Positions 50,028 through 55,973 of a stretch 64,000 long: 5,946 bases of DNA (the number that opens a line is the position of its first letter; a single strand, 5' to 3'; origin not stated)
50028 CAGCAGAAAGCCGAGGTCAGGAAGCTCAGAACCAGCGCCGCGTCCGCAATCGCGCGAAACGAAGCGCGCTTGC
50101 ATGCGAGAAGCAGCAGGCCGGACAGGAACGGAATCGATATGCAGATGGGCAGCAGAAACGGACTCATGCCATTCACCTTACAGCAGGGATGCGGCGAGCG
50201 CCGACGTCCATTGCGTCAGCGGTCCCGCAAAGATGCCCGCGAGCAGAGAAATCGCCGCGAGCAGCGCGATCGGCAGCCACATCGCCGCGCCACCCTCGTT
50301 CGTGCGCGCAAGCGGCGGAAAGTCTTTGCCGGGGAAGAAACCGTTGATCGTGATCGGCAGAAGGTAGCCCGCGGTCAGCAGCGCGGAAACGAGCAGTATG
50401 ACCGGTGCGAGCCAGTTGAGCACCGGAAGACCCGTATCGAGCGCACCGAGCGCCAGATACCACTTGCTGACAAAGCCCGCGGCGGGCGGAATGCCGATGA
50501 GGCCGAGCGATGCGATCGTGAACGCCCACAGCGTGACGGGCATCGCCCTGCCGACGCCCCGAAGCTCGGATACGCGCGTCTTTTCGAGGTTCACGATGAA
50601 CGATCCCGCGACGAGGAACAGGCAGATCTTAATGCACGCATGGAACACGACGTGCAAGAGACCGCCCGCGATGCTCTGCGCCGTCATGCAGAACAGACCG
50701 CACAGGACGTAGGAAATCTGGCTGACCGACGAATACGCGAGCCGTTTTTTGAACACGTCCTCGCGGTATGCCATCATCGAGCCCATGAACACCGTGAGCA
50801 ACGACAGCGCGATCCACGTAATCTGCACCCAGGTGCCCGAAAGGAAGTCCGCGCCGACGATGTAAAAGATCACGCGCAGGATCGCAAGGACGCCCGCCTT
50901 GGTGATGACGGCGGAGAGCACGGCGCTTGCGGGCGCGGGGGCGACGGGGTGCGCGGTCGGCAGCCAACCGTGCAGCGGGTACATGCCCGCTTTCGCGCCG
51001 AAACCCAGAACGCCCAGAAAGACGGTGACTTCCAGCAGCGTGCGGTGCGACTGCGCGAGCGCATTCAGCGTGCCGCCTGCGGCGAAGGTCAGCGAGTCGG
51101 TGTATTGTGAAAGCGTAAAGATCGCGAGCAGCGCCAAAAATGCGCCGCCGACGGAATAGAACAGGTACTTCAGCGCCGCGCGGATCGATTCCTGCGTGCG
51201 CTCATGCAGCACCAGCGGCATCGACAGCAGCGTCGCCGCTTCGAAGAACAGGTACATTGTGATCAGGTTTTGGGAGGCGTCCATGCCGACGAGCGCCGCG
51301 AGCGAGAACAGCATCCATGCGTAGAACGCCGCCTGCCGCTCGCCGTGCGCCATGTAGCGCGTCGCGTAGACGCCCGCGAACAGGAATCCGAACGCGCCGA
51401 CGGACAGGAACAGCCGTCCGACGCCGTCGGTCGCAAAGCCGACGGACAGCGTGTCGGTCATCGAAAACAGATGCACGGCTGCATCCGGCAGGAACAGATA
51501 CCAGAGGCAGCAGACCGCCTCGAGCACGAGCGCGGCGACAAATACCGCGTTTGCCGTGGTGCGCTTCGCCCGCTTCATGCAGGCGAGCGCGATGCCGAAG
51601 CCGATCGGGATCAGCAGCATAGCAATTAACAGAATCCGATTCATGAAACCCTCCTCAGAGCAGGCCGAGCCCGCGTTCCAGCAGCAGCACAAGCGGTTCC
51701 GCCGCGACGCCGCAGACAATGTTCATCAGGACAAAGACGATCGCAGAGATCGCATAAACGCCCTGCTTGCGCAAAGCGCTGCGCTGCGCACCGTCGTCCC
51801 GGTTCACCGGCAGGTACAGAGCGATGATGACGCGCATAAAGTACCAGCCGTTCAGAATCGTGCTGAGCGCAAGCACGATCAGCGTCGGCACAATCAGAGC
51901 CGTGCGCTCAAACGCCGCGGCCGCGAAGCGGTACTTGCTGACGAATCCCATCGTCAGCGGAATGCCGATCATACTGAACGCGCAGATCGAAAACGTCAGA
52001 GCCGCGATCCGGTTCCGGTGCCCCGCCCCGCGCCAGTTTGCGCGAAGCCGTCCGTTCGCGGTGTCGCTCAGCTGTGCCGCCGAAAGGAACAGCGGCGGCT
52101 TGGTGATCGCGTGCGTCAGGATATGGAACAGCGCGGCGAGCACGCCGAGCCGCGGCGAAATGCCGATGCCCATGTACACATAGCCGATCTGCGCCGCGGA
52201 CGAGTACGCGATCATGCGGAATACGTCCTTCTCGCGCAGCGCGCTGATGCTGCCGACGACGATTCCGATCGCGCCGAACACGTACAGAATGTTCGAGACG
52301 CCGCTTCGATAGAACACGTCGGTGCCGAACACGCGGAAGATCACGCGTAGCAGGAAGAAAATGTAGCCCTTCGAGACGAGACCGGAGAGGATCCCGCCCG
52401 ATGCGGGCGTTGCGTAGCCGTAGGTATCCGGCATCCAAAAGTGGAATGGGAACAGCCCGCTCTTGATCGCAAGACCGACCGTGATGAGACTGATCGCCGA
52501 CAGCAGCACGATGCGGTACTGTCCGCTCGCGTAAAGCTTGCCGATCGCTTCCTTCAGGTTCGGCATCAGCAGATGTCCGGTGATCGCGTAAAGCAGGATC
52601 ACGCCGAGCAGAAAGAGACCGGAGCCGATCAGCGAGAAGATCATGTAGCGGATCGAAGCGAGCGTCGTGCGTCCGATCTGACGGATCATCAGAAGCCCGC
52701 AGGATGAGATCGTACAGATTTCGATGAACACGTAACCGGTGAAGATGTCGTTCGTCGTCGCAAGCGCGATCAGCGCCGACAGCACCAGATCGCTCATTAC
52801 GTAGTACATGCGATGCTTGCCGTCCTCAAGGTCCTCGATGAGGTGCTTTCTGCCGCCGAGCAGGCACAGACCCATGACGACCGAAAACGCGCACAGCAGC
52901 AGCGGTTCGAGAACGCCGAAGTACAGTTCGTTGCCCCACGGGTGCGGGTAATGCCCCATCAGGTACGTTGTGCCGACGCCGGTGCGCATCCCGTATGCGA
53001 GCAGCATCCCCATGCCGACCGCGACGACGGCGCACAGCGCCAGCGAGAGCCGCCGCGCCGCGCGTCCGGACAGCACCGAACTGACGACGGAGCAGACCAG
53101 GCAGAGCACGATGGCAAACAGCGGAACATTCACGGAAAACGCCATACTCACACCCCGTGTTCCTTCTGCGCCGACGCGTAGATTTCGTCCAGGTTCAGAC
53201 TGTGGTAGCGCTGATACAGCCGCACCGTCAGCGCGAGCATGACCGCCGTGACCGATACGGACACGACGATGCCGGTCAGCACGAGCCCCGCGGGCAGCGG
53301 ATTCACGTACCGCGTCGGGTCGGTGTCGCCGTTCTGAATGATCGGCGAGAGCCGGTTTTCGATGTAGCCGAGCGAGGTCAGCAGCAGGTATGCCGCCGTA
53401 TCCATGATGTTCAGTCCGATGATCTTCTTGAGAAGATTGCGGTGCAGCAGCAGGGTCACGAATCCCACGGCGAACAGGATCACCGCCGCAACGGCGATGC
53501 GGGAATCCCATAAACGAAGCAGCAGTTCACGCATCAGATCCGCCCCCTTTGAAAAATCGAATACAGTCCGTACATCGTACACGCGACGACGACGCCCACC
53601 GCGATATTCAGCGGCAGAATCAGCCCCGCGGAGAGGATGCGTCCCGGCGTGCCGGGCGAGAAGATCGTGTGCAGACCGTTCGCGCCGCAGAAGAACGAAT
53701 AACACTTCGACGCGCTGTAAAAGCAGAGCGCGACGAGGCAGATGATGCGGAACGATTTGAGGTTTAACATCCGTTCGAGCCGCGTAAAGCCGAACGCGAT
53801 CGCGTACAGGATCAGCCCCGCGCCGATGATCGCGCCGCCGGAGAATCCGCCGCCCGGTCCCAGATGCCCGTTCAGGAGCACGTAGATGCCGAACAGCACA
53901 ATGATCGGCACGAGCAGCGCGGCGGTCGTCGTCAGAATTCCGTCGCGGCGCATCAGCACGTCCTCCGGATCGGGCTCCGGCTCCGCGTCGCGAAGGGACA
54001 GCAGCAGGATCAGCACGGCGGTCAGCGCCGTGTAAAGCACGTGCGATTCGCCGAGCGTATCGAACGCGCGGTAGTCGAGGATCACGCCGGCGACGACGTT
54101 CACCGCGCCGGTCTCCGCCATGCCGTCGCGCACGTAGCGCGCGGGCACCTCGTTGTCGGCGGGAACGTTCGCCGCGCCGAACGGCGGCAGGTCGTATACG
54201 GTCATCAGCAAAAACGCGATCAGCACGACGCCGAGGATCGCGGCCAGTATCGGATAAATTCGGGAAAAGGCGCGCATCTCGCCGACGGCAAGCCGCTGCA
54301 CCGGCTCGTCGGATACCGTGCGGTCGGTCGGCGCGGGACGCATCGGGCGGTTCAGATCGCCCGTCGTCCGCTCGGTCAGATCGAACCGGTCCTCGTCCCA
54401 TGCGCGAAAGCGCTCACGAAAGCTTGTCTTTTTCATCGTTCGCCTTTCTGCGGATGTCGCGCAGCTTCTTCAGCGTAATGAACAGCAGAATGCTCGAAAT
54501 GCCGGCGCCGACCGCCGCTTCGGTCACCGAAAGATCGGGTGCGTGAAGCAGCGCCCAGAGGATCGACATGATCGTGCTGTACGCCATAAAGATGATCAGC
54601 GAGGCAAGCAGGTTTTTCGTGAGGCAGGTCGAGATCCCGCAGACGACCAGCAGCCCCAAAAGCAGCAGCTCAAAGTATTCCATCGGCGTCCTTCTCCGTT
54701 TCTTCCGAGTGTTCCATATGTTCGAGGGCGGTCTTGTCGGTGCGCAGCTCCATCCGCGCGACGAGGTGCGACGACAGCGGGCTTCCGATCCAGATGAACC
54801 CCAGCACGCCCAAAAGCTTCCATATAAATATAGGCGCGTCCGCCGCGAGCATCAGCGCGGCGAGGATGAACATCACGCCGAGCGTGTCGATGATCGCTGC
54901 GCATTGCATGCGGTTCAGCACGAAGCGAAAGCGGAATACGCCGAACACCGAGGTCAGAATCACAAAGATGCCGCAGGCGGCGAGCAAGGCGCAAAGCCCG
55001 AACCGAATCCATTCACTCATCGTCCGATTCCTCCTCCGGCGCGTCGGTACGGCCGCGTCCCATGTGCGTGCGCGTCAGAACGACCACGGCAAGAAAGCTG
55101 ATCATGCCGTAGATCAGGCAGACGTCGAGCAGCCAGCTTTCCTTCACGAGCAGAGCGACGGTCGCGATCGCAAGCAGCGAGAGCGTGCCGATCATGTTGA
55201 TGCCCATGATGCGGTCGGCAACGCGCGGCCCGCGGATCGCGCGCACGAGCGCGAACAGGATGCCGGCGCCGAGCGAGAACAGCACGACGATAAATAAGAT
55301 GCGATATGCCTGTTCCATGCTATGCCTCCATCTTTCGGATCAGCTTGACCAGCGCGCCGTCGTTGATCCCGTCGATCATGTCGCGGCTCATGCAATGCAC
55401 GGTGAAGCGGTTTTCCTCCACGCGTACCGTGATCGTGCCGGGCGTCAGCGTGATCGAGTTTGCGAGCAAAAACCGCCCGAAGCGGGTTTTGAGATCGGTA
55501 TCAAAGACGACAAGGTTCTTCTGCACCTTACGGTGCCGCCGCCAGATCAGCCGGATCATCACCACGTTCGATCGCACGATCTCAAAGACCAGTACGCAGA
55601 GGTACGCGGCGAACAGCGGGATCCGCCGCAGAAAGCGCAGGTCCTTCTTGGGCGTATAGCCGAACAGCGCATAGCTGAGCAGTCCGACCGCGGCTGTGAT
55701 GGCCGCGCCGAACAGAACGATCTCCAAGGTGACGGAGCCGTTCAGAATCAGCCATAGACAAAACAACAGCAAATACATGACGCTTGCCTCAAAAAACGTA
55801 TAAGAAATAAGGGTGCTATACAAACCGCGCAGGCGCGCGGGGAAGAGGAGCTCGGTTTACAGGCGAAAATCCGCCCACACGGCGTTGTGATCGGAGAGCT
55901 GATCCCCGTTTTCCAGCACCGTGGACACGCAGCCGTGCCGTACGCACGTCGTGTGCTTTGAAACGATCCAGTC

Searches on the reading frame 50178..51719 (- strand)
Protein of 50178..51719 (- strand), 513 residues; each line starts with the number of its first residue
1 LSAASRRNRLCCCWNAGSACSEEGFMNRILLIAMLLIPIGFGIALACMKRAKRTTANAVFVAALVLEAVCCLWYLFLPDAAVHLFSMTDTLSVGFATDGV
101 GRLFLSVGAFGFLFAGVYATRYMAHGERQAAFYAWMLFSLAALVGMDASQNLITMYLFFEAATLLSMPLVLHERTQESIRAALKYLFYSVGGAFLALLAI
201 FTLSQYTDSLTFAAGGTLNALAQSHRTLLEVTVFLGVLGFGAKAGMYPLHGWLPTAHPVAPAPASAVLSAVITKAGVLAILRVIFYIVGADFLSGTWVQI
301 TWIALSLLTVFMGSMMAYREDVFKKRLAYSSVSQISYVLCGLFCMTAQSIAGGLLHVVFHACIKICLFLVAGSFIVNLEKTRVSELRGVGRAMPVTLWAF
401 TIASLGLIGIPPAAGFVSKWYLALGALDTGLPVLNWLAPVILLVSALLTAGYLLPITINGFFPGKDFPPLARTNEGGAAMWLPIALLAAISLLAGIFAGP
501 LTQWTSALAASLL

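Call 8: search_protein_families(library=pfam, proteins=[window:50178-51719:-])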
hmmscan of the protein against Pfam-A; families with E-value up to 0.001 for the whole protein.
window:50178-51719:- (513 aa): 1 family
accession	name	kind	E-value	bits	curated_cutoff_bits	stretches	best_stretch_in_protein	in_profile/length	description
PF00361.26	Proton_antipo_M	-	2.1e-58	198.3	21.5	1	149-434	1-283/294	NADH:quinone oxidoreductase/Mrp antiporter, TM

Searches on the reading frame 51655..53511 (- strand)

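Call 8: search_protein_families(library=pfam, proteins=[window:51655-53511:-])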
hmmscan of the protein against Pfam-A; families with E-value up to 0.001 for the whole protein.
window:51655-53511:- (618 aa): 1 family
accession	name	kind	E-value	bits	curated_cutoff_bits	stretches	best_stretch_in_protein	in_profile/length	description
PF00361.26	Proton_antipo_M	-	5e-46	157.7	21.5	1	254-544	2-286/294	NADH:quinone oxidoreductase/Mrp antiporter, TM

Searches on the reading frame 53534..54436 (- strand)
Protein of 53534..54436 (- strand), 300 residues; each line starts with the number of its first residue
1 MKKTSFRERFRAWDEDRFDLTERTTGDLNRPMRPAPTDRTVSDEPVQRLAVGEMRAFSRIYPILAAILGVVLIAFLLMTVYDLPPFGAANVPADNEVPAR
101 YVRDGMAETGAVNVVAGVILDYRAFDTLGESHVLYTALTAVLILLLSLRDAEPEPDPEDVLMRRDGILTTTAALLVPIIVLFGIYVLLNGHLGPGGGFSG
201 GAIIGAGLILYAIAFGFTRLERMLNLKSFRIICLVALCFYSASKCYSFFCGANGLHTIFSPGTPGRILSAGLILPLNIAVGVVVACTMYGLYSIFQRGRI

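Call 8: search_protein_families(library=pfam, proteins=[window:53534-54436:-])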
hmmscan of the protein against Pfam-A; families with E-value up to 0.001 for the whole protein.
window:53534-54436:- (300 aa): 3 families
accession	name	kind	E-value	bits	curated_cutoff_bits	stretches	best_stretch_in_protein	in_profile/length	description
PF04039.18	MnhB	-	2.3e-24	86.5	22.5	1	167-289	1-126/127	Domain related to MnhB subunit of Na+/H+ antiporter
PF20501.3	MbhE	-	1.4e-08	35.1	27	1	91-151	27-87/98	MBH, subunit E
PF09878.14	DUF2105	-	4.6e-05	23.7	32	1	139-243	71-163/200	Predicted membrane protein (DUF2105)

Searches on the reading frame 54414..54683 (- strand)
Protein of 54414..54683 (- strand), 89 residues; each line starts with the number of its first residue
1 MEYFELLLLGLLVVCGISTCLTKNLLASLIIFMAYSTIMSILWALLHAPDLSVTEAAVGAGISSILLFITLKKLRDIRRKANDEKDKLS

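Call 53: search_protein_families(library=pfam, proteins=[window:54414-54683:-], max_evalue=0.01)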
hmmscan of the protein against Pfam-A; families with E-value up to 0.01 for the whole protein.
window:54414-54683:- (89 aa): 2 families
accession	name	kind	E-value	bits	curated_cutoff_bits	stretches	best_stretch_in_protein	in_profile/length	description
PF13244.11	MbhD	-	7.7e-19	68.1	27.2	1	11-75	2-66/67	MBH, subunit D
PF10823.13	DUF2568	-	0.0063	17.2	24.2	1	4-58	6-58/92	Protein of unknown function (DUF2568)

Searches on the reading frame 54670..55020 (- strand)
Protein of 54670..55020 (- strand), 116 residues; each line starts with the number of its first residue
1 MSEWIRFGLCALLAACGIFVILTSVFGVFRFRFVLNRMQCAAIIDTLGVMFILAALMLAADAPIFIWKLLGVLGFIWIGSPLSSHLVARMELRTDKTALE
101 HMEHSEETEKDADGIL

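Call 53: search_protein_families(library=pfam, proteins=[window:54670-55020:-], max_evalue=0.01)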
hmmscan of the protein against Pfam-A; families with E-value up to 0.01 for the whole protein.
window:54670-55020:- (116 aa): 1 family
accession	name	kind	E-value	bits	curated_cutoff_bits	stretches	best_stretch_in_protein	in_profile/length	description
PF03334.19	PhaG_MnhG_YufB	-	4.1e-17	62.6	23.4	1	13-90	1-78/80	Na+/H+ antiporter subunit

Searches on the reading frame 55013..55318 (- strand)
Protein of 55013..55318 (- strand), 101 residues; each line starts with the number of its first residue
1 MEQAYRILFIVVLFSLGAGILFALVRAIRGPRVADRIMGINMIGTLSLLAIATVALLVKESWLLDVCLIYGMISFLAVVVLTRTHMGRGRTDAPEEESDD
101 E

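Call 53: search_protein_families(library=pfam, proteins=[window:55013-55318:-], max_evalue=0.01)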
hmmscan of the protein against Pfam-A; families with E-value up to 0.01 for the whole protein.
window:55013-55318:- (101 aa): 2 families
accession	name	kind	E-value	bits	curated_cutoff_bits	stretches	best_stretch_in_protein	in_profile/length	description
PF04066.18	MrpF_PhaF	-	1.1e-10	42.2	23.3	1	34-83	1-50/53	Multiple resistance and pH regulation protein F (MrpF / PhaF)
PF09973.14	DUF2208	-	0.0052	16.9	24.3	0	42-98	4-59/231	Predicted membrane protein (DUF2208)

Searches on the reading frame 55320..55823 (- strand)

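Call 53: search_protein_families(library=pfam, proteins=[window:55320-55823:-], max_evalue=0.01)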
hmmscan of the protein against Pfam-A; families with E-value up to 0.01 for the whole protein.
window:55320-55823:- (167 aa): 1 family
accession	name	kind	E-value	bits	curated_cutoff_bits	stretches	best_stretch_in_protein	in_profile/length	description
PF01899.21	MNHE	-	3.2e-30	105.3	27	1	18-147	2-124/145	Na+/H+ ion antiporter subunit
